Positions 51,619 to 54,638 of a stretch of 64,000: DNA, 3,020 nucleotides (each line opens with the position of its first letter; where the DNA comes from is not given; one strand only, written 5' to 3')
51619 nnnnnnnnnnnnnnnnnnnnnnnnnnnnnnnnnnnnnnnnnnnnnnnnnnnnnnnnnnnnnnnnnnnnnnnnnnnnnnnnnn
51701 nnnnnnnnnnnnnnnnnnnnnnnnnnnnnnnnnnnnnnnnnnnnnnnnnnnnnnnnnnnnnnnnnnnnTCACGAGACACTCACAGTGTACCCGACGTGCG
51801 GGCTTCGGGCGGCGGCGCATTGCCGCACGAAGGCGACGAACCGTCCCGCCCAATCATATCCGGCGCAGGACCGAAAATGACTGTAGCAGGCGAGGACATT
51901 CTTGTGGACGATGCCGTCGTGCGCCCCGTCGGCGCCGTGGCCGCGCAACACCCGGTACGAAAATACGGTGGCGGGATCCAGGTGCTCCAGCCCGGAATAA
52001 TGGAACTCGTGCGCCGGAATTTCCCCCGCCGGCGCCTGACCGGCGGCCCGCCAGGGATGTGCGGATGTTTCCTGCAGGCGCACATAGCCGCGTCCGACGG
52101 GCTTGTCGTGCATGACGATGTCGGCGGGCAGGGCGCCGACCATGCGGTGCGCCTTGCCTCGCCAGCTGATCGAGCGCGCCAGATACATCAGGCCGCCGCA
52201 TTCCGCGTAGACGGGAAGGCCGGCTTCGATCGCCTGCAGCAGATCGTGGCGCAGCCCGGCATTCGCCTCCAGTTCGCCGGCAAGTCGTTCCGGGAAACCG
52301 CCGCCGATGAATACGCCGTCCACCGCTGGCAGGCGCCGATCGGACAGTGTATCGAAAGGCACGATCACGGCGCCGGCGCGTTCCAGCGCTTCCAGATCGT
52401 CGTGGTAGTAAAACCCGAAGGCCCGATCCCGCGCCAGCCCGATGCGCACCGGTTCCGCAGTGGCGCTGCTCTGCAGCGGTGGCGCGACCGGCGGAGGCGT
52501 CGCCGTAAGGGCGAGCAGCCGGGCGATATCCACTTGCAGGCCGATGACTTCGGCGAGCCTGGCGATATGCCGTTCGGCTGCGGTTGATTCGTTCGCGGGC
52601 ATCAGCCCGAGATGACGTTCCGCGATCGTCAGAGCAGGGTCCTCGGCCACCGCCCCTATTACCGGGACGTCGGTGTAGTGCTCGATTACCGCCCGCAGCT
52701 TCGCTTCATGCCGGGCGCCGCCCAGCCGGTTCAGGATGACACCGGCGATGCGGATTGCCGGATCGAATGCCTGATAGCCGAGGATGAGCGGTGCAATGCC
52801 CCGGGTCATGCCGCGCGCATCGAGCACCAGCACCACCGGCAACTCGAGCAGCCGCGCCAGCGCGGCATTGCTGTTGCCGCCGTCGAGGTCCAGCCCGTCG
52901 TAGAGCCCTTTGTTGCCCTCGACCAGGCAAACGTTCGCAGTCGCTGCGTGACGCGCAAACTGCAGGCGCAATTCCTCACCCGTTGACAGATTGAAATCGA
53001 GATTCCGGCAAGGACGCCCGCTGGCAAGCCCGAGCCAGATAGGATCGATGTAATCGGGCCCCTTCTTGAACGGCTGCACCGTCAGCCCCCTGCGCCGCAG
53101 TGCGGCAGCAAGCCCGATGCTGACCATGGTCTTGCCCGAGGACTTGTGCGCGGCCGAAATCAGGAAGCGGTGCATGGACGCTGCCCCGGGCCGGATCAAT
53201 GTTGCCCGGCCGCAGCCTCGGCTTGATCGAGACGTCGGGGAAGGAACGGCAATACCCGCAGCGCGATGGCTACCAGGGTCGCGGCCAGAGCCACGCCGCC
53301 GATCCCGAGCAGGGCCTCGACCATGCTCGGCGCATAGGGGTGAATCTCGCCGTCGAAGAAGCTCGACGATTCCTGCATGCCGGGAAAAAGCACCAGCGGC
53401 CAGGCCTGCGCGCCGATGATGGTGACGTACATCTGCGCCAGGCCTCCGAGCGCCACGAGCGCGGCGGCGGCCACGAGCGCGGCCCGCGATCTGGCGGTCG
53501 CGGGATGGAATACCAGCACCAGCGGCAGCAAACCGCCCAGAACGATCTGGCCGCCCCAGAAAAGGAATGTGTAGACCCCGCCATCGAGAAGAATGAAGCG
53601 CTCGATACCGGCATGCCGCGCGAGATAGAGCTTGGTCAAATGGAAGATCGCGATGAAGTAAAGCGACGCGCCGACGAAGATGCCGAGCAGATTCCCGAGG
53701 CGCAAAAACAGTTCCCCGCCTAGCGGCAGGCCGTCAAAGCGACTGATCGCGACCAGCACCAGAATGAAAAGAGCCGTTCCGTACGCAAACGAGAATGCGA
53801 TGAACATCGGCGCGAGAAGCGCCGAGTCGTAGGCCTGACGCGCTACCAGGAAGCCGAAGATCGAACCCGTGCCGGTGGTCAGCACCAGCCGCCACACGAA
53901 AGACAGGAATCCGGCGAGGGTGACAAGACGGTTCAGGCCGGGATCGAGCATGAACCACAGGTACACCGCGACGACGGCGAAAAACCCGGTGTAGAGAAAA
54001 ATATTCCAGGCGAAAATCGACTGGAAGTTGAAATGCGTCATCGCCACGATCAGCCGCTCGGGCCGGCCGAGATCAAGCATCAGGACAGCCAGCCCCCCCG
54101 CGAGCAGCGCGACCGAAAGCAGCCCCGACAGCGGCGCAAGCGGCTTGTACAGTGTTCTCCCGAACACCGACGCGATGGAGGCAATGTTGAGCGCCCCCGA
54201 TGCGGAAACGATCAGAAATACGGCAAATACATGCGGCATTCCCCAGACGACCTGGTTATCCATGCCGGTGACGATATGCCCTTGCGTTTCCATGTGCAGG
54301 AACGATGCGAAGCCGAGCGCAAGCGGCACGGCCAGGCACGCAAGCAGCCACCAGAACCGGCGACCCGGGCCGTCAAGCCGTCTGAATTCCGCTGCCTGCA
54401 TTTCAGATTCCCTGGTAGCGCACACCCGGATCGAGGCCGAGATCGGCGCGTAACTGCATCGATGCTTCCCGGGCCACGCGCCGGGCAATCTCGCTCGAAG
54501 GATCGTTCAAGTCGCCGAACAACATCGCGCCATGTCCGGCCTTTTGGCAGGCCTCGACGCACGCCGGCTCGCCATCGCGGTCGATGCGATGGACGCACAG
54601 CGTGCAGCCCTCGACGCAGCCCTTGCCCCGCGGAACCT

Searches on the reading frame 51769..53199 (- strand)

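Call 9: search_protein_families(library=pfam, proteins=[window:51769-53199:-], max_evalue=0.001)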
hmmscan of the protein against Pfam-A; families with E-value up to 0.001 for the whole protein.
window:51769-53199:- (476 aa): 3 families
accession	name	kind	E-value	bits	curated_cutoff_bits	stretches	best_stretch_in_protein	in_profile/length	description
PF07685.20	GATase_3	-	1.7e-34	119.6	27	1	252-442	1-189/196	CobB/CobQ-like glutamine amidotransferase domain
PF13500.12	AAA_26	-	5.1e-17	62.8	27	1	83-191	94-195/198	AAA domain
PF01656.29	CbiA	-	4.9e-15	56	25.4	1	21-195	10-121/125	CobQ/CobB/MinD/ParA nucleotide binding domain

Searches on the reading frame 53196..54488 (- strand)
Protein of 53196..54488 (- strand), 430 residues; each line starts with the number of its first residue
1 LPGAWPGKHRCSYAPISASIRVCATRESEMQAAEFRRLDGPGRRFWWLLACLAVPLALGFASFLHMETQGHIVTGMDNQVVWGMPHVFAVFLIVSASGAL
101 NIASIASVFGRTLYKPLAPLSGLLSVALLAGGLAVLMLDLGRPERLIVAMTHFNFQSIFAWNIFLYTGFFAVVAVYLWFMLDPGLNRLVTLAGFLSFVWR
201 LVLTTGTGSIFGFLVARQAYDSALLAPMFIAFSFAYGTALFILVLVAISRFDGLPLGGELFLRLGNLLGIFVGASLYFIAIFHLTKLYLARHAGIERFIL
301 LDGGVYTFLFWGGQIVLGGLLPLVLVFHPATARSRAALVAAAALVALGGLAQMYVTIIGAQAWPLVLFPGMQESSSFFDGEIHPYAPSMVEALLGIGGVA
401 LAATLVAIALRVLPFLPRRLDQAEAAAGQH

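Call 9: search_protein_families(library=pfam, proteins=[window:53196-54488:-], max_evalue=0.001)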
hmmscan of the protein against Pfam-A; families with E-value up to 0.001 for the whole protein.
window:53196-54488:- (430 aa): 1 family
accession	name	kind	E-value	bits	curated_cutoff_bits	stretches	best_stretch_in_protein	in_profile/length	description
PF03916.19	NrfD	-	6.5e-48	164.4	25.8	1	73-362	2-310/313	Polysulphide reductase, NrfD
